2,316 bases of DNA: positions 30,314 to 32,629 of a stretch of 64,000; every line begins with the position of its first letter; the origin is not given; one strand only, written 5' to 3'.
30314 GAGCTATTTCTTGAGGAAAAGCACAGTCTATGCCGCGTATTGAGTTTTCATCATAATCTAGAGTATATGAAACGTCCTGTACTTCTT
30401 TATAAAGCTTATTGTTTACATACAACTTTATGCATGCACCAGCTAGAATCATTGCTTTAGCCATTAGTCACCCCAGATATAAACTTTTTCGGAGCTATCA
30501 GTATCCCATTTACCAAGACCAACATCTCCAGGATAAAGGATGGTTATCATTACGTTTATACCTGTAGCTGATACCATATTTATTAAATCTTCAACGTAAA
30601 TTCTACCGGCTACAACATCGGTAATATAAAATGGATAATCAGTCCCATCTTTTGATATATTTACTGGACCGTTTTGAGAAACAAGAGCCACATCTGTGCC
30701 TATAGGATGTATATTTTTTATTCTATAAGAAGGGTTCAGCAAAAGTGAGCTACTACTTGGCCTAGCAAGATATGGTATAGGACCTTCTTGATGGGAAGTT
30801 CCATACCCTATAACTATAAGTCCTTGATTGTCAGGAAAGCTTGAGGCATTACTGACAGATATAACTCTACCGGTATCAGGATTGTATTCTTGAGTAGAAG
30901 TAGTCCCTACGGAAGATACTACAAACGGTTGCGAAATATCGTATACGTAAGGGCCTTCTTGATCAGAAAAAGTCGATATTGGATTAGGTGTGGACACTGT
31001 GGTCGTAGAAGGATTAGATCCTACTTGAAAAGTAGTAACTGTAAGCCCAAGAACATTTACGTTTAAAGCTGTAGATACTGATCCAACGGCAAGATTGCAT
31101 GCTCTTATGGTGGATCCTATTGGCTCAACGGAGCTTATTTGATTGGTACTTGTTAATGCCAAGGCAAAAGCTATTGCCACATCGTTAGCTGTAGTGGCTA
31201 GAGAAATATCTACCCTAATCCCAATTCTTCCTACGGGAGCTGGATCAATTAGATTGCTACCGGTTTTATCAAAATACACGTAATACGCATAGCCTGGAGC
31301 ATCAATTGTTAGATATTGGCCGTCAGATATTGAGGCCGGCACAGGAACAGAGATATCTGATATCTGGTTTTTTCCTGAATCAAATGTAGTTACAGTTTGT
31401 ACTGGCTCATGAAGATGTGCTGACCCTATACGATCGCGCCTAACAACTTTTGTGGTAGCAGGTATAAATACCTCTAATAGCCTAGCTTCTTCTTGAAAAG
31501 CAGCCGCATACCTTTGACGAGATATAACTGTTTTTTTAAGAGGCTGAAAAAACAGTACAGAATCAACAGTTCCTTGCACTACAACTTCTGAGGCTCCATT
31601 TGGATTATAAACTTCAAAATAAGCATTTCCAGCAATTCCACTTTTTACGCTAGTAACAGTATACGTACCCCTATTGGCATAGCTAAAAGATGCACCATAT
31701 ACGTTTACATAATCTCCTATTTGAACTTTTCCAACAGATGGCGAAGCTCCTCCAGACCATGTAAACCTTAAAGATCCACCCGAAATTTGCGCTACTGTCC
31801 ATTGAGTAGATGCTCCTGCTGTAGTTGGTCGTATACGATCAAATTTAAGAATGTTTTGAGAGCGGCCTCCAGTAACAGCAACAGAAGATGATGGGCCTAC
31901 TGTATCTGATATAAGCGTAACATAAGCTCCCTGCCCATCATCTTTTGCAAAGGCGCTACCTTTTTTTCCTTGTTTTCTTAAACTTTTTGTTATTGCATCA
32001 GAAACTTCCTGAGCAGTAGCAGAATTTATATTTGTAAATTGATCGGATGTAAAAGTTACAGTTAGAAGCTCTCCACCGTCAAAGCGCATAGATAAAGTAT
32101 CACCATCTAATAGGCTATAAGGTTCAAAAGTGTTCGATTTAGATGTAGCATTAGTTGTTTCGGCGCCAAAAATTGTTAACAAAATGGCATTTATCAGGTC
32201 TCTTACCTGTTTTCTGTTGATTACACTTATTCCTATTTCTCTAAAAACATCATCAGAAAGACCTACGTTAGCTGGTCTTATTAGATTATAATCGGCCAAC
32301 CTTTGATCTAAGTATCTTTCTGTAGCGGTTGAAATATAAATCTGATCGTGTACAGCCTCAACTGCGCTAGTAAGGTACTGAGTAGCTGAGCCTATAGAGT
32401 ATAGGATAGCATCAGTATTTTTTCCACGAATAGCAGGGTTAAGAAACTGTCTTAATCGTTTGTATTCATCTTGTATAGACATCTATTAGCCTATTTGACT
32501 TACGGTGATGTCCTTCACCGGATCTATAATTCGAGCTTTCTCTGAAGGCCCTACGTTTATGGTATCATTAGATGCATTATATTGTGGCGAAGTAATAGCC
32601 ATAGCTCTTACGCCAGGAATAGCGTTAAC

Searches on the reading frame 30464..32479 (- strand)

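Call 11: search_protein_families(library=phrogs, proteins=[window:30464-32479:-], max_evalue=0.001)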
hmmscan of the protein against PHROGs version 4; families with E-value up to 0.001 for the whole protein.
window:30464-32479:- (671 aa): 2 families
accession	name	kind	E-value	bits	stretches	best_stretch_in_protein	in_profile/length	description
phrog_15814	-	unknown function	2.2e-05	23.6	1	111-213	153-247/738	-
phrog_26379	-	unknown function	0.00023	22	1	3-108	7-116/219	-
